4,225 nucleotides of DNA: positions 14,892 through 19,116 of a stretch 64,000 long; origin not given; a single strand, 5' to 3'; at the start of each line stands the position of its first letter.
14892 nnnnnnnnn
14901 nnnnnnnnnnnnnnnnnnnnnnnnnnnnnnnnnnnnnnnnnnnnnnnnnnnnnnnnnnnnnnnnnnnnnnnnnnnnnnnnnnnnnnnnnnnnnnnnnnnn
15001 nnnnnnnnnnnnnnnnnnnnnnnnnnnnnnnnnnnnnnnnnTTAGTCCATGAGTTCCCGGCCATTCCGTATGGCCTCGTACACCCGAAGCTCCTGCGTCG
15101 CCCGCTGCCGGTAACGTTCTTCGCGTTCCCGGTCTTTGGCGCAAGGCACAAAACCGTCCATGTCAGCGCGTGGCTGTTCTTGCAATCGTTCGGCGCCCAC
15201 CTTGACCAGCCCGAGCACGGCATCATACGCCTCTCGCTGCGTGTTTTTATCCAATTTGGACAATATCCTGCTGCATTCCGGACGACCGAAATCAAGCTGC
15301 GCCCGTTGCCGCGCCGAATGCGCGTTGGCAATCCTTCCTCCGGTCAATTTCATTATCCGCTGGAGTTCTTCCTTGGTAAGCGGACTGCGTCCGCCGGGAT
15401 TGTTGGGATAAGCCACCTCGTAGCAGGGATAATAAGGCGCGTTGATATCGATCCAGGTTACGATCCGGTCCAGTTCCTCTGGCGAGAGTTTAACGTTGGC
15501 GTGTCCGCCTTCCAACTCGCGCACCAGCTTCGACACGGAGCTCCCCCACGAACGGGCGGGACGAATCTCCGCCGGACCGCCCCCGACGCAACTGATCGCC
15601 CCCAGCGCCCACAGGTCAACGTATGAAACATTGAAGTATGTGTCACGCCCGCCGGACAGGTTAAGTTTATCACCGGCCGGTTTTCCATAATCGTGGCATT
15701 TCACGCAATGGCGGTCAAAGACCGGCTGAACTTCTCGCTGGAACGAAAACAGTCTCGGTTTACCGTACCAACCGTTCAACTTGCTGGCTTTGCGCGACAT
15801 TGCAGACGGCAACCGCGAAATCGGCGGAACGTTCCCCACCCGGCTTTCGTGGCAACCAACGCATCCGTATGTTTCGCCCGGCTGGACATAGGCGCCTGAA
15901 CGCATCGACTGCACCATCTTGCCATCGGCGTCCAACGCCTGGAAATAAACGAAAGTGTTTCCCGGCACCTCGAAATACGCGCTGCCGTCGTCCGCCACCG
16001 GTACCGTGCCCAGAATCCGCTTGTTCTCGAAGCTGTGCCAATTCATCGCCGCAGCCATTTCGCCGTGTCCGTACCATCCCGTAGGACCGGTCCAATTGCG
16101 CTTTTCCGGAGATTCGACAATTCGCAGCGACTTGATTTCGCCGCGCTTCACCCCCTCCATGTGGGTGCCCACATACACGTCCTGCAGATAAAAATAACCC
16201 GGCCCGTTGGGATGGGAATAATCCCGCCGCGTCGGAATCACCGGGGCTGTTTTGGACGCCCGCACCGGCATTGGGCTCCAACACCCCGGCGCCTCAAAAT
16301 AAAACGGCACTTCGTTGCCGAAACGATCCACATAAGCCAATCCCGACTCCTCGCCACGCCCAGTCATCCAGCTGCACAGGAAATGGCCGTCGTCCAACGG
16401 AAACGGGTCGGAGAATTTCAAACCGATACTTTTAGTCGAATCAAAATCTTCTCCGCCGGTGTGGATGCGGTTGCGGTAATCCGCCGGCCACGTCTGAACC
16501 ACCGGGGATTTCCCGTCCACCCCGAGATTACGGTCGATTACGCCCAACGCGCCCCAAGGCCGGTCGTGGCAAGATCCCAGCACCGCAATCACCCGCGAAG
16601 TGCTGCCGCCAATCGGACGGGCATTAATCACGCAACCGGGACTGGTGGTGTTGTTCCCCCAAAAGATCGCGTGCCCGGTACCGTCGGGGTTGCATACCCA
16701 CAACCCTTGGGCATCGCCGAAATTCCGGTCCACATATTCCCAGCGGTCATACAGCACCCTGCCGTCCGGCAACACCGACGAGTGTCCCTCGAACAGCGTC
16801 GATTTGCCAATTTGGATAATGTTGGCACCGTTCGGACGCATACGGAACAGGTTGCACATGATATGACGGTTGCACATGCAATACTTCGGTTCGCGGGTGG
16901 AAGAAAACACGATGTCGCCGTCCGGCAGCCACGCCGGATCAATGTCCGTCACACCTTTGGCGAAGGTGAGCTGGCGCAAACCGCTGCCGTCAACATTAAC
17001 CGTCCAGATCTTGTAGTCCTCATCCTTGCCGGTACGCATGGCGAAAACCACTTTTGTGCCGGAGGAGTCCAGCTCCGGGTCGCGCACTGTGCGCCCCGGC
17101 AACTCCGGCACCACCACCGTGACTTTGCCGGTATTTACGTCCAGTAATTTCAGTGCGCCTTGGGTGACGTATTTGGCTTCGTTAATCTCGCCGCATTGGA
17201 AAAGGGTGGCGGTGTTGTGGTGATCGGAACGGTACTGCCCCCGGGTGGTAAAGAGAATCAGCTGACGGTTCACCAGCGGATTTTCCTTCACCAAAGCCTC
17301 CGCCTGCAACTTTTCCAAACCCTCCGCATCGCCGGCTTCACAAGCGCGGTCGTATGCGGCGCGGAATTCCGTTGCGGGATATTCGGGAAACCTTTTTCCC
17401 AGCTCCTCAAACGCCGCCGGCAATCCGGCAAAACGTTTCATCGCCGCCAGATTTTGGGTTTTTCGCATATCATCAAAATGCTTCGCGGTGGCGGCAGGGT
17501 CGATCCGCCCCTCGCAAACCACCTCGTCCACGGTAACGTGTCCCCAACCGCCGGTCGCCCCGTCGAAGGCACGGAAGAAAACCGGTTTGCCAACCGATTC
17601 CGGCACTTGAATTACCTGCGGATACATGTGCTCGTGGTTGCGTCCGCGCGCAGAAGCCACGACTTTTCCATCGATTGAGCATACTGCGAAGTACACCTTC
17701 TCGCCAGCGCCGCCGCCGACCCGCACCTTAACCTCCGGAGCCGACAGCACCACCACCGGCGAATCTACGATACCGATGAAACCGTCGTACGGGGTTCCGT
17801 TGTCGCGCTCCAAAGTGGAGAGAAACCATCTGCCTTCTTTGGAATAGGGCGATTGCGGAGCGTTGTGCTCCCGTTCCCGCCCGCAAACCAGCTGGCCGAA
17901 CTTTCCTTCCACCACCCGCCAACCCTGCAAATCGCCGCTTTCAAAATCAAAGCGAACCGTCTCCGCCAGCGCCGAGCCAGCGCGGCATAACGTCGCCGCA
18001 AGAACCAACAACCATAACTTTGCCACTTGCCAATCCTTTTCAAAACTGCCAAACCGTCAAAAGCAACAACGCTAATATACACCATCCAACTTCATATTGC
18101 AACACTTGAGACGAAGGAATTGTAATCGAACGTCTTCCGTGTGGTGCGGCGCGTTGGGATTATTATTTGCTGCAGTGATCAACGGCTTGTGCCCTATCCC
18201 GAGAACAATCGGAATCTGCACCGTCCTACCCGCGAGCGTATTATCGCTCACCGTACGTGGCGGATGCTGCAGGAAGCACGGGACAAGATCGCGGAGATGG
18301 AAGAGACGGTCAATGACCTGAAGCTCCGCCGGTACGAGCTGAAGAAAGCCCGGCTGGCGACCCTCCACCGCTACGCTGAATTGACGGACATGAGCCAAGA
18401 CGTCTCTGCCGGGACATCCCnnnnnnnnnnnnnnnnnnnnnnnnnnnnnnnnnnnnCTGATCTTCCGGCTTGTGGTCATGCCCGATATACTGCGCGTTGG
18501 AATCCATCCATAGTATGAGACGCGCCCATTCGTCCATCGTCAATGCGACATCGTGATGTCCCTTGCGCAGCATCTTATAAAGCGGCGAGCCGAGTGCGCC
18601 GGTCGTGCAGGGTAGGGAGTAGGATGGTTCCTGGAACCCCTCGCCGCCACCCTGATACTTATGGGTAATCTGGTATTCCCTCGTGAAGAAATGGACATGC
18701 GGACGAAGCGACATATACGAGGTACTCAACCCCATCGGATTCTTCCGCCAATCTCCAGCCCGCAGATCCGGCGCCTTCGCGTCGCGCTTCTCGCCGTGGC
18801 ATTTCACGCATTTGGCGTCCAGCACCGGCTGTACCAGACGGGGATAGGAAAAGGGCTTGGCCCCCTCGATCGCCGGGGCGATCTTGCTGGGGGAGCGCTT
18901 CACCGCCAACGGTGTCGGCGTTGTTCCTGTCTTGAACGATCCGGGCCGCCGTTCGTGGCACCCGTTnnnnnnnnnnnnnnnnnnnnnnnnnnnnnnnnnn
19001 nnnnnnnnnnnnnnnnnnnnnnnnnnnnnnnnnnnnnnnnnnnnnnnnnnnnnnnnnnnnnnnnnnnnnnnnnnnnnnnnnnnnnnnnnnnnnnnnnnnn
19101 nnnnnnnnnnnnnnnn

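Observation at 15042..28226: Three paralogous exported beta-propeller proteins, each with two conserved CxxCH haem-c motifs (HzsA-like architecture), in a carbohydrate-degradation context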

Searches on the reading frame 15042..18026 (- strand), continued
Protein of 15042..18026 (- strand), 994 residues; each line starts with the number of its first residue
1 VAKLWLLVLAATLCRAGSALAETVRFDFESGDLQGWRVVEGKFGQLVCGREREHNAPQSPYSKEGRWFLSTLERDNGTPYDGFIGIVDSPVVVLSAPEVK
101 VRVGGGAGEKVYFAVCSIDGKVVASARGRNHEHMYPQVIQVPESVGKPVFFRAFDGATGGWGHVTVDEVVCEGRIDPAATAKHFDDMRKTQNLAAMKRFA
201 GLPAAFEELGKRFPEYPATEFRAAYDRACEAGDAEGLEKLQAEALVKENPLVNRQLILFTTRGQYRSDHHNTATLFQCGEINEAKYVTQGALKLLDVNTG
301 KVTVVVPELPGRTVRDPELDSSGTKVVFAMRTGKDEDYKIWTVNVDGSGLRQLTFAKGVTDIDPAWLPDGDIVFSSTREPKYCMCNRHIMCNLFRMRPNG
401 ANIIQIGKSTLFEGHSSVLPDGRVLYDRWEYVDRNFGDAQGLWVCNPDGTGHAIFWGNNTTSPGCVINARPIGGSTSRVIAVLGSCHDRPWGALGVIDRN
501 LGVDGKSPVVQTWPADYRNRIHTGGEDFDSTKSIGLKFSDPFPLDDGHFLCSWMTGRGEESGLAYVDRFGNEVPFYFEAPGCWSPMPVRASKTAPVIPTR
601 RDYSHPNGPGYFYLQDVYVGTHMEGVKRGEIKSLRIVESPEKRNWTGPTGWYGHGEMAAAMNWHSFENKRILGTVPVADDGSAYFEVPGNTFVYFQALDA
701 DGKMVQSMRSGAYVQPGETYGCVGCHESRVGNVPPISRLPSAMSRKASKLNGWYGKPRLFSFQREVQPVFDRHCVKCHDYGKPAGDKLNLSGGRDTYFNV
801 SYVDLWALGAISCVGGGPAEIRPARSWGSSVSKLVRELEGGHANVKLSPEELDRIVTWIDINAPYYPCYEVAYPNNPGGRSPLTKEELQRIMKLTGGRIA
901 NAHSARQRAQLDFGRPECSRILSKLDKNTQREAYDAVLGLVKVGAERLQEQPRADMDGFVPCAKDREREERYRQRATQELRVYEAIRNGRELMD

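Call 71: find_encoding_contigs(protein=P0043, flank=8000, max_places=2)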
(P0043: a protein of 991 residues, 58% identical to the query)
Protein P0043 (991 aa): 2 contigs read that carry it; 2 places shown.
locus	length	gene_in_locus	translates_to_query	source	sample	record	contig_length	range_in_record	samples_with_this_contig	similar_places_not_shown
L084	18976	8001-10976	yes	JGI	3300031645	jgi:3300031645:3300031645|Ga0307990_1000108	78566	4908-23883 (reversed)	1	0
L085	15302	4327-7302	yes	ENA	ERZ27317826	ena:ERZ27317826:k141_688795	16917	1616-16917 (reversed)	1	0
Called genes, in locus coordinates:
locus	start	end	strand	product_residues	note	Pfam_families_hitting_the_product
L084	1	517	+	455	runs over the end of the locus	PF01208:URO-D, PF13192:Thioredoxin_3 (faint)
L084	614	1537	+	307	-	PF02492:cobW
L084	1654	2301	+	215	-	PF00406:ADK, PF13207:AAA_17, PF13238:AAA_18 (weak), PF05191:ADK_lid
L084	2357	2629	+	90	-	PF00557:Peptidase_M24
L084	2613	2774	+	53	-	-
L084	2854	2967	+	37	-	PF00444:Ribosomal_L36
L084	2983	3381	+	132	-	PF00416:Ribosomal_S13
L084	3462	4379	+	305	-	PF00411:Ribosomal_S11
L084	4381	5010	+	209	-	PF00163:Ribosomal_S4, PF01479:S4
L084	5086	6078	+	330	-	PF01193:RNA_pol_L, PF01000:RNA_pol_A_bac, PF03118:RNA_pol_A_CTD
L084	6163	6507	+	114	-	PF01196:Ribosomal_L17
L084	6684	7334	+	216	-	PF01351:RNase_HII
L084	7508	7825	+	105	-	-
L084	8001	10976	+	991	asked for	PF18582:HZS_alpha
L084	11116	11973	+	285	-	PF04055:Radical_SAM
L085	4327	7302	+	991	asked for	PF18582:HZS_alpha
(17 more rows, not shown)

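Call 97: find_encoding_contigs(protein=P0048, flank=6000, max_places=1)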
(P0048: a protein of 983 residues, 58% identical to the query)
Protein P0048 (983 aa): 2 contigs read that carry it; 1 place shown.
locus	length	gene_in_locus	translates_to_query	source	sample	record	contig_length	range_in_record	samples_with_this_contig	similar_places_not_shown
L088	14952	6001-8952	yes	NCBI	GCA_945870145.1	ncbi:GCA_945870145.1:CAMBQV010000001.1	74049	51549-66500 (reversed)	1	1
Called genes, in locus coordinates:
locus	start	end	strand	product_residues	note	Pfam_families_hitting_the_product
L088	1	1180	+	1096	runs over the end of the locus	PF14559:TPR_19 (faint), PF13414:TPR_11 (faint), PF25064:ARM_TT21_5th (faint), PF12895:ANAPC3 (faint)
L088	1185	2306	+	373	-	PF03054:tRNA_Me_trans, PF20259:tRNA_Me_trans_M, PF20258:tRNA_Me_trans_C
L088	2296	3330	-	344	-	PF01208:URO-D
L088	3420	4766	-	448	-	PF01408:GFO_IDH_MocA, PF22725:GFO_IDH_MocA_C3 (faint), PF19051:GFO_IDH_MocA_C2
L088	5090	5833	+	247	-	PF05635:23S_rRNA_IVP (weak), PF01396:Zn_ribbon_Top1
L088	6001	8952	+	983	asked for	PF18582:HZS_alpha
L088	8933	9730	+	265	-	PF09339:HTH_IclR, PF12802:MarR_2 (faint), PF01614:IclR_C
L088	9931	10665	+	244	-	PF00106:adh_short, PF08659:KR, PF23441:SDR (weak), PF13561:adh_short_C2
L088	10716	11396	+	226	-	PF01791:DeoC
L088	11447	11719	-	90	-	-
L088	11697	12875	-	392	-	PF00532:Peripla_BP_1, PF13377:Peripla_BP_3, PF00165:HTH_AraC (faint), PF12833:HTH_18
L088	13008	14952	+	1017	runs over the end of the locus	PF12951:PATR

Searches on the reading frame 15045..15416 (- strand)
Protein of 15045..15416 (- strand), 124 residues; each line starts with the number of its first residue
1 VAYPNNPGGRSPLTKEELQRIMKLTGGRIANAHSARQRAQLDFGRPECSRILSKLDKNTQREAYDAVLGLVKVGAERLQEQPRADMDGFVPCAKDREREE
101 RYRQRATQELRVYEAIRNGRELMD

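Call 69: search_protein_families(library=pfam, proteins=[window:15045-15416:-], max_evalue=10)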
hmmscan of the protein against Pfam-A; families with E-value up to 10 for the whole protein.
window:15045-15416:- (124 aa): 0 families

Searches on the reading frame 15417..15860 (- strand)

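Call 69: search_protein_families(library=pfam, proteins=[window:15417-15860:-], max_evalue=10)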
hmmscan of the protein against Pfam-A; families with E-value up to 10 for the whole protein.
window:15417-15860:- (148 aa): 3 families
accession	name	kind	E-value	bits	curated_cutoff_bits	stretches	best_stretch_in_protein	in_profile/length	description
PF13442.11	Cytochrome_CBB3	-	0.00063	20.5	27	1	42-137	4-68/68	Cytochrome C oxidase, cbb3-type, subunit III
PF00034.26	Cytochrom_C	-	0.009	17.8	21.3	1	45-137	5-86/90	Cytochrome c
PF22297.1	PccH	-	0.16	12.5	24.4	1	40-67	2-29/133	PccH Cytochrome c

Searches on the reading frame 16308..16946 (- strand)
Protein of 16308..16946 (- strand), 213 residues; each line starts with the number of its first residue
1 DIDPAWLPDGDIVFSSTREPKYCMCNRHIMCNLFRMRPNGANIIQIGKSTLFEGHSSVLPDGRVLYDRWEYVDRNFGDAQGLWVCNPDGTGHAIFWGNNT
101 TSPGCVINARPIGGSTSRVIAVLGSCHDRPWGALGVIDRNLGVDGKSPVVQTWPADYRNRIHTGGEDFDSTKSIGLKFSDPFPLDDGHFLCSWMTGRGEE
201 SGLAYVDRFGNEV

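Call 61: search_solved_structures(query=window:16308-16946:-, max_evalue=10, show_alignments=3)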
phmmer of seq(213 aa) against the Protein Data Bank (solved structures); distinct sequences matched with E-value up to 10: 3.
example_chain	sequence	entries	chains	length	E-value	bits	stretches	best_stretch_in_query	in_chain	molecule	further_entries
8eqb_B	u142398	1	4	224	0.98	12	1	11-73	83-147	Terminal nucleotidyltransferase 5C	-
6w3i_A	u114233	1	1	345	2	11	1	17-73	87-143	Terminal nucleotidyltransferase 5C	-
6w36_A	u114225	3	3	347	2.2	10.9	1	17-73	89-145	Terminal nucleotidyltransferase 5C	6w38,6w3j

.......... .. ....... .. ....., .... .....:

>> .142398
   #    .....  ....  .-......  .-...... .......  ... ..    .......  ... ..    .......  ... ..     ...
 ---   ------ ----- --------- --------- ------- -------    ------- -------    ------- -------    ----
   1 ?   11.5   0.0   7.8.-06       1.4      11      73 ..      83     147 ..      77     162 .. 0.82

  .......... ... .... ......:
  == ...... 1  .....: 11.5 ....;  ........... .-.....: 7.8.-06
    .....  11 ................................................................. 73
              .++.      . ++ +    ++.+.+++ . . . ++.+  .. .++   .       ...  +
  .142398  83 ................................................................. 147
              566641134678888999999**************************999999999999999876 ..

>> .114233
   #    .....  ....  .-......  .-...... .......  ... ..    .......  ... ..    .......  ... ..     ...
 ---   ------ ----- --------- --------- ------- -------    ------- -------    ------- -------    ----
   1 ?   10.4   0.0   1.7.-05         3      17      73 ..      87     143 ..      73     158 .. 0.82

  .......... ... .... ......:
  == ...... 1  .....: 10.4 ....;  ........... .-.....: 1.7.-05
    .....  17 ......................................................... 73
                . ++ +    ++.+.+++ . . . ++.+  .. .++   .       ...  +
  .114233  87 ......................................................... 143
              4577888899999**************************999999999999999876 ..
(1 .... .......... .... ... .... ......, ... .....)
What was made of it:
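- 16872..16874 (-): P1 Cys385, a near-invariant unpaired cysteine in the propeller. Its equivalence to HzsA Cys303 could not be tested (call 61).
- On Hydrazine synthase alpha subunit (HzsA): The HzsA region containing Cys303 could not be aligned (call 61), and model coordinates were not accessible.
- Tried and rejected: A phmmer search of the P1 propeller segment against the PDB gave no HzsA alignment (call 61).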

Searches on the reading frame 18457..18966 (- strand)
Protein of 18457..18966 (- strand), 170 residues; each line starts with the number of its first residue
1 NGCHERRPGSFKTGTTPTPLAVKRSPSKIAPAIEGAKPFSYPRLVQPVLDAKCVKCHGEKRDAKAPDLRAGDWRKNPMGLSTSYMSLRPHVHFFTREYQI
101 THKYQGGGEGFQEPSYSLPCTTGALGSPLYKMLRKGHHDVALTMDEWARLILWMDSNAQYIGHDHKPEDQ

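Call 69: search_protein_families(library=pfam, proteins=[window:18457-18966:-], max_evalue=10)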
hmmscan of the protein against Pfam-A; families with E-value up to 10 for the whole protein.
window:18457-18966:- (170 aa): 6 families
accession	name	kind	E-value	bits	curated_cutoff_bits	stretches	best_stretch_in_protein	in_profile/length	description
PF22297.1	PccH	-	0.0015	19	24.4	1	41-82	2-44/133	PccH Cytochrome c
PF13442.11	Cytochrome_CBB3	-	0.0039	17.9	27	1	48-75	9-34/68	Cytochrome C oxidase, cbb3-type, subunit III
PF11845.13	Tll0287-like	-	0.019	15.8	24.1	1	43-67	92-124/144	Tll0287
PF00034.26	Cytochrom_C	-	0.038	15.8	21.3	1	49-87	8-49/90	Cytochrome c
PF09098.15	Dehyd-heme_bind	-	0.15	12.2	25.2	1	46-82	4-38/167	Quinohemoprotein amine dehydrogenase A, alpha subunit, haem binding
PF04444.19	Dioxygenase_N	-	0.21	11.9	27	1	138-159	20-41/75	Catechol dioxygenase N terminus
